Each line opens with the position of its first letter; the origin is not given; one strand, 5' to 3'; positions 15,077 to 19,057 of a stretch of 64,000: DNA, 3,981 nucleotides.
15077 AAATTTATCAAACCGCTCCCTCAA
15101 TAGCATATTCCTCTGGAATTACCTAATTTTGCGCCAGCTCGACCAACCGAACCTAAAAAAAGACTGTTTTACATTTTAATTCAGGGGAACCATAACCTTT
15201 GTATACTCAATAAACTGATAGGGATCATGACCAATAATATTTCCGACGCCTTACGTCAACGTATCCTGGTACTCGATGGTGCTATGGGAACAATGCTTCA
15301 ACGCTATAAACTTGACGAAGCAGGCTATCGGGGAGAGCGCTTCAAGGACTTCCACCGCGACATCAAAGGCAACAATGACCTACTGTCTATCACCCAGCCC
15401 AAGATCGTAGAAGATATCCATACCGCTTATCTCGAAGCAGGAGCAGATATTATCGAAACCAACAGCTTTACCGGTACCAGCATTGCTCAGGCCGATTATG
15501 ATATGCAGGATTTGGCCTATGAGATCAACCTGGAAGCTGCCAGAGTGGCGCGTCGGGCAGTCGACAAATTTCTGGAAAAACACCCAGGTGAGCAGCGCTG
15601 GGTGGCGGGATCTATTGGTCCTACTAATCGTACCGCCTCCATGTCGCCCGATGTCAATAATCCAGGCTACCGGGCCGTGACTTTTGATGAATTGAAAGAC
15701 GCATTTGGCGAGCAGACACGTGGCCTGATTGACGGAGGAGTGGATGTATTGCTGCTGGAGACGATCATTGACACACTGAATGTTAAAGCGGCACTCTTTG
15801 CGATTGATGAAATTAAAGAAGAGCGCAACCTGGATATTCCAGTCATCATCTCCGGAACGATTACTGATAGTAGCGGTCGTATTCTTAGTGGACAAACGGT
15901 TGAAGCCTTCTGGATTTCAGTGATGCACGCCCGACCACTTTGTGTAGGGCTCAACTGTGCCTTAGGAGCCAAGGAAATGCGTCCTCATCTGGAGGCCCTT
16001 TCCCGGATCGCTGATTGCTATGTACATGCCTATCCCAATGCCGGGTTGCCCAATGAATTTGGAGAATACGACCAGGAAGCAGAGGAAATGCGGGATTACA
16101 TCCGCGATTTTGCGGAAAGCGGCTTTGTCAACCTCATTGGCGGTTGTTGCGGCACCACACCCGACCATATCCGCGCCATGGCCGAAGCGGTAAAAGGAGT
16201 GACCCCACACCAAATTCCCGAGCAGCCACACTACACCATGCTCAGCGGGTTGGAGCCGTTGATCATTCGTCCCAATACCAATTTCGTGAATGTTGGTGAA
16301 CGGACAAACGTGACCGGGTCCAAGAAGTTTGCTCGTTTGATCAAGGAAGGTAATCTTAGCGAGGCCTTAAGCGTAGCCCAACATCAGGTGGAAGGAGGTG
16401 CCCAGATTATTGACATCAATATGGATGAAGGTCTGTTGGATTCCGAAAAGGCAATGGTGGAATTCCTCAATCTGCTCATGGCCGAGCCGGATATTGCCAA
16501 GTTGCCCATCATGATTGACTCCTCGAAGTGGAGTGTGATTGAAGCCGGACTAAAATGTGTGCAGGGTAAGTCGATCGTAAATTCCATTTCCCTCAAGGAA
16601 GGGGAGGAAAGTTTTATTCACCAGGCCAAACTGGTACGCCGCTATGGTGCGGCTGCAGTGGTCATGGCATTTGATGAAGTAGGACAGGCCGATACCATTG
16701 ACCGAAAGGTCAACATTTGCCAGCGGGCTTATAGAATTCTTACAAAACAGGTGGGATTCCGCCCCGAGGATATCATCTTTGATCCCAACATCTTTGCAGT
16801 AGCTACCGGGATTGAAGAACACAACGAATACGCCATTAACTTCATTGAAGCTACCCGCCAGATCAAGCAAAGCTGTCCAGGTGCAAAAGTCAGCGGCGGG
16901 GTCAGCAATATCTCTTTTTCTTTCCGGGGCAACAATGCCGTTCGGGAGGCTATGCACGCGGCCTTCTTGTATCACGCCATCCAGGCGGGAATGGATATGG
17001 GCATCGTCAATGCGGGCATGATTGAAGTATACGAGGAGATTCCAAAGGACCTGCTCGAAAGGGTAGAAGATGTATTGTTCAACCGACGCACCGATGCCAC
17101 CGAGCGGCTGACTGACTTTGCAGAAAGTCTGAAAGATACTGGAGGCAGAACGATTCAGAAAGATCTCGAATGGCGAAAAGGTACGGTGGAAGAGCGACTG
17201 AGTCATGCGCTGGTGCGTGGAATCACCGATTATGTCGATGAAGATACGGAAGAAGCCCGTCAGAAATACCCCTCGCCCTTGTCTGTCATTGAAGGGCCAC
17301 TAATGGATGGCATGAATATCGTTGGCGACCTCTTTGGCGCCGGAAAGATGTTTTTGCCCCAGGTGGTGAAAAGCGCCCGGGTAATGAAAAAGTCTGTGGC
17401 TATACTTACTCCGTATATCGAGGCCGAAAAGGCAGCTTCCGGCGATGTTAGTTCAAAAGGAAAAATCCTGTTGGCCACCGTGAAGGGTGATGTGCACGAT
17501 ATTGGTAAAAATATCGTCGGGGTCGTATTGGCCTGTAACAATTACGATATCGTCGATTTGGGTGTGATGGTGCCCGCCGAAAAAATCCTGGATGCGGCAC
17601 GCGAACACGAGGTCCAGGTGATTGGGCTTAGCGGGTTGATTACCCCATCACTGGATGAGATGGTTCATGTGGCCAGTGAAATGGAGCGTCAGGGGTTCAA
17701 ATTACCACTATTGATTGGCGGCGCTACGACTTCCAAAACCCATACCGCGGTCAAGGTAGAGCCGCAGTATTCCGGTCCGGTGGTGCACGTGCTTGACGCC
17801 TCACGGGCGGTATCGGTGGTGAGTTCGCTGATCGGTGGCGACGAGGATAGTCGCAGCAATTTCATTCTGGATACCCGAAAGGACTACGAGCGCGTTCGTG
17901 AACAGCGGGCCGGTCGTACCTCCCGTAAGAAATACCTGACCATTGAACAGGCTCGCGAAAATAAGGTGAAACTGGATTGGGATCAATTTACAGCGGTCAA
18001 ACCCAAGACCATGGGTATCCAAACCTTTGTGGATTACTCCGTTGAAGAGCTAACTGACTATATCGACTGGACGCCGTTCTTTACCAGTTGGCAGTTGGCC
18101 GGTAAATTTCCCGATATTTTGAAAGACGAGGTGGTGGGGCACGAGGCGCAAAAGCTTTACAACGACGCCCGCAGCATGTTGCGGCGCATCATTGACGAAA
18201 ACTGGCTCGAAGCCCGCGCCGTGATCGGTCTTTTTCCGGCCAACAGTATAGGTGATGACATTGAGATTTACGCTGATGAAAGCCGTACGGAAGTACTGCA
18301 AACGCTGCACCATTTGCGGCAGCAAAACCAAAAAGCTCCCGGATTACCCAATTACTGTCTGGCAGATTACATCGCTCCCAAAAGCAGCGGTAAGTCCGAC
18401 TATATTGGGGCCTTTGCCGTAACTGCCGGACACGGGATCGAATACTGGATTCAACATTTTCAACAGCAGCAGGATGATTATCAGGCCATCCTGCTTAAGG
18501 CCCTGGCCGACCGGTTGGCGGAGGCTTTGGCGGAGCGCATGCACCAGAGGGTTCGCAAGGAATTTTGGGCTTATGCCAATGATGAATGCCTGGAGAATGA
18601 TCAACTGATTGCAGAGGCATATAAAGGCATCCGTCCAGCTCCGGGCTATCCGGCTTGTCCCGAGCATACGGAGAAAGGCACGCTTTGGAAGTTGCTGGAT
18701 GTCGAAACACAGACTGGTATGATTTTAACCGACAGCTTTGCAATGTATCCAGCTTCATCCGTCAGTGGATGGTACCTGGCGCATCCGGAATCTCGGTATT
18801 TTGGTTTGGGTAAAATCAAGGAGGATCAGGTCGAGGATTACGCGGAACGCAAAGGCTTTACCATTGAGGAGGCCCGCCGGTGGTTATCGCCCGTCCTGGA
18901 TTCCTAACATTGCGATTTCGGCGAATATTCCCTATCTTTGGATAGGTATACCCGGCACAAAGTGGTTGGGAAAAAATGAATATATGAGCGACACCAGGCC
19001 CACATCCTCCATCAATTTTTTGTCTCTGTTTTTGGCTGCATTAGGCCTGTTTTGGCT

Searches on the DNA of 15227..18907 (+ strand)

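Call 90: search_rna_families(sources=[L054, L056, L058, L062, L015, L053, L004], threshold=gathering)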
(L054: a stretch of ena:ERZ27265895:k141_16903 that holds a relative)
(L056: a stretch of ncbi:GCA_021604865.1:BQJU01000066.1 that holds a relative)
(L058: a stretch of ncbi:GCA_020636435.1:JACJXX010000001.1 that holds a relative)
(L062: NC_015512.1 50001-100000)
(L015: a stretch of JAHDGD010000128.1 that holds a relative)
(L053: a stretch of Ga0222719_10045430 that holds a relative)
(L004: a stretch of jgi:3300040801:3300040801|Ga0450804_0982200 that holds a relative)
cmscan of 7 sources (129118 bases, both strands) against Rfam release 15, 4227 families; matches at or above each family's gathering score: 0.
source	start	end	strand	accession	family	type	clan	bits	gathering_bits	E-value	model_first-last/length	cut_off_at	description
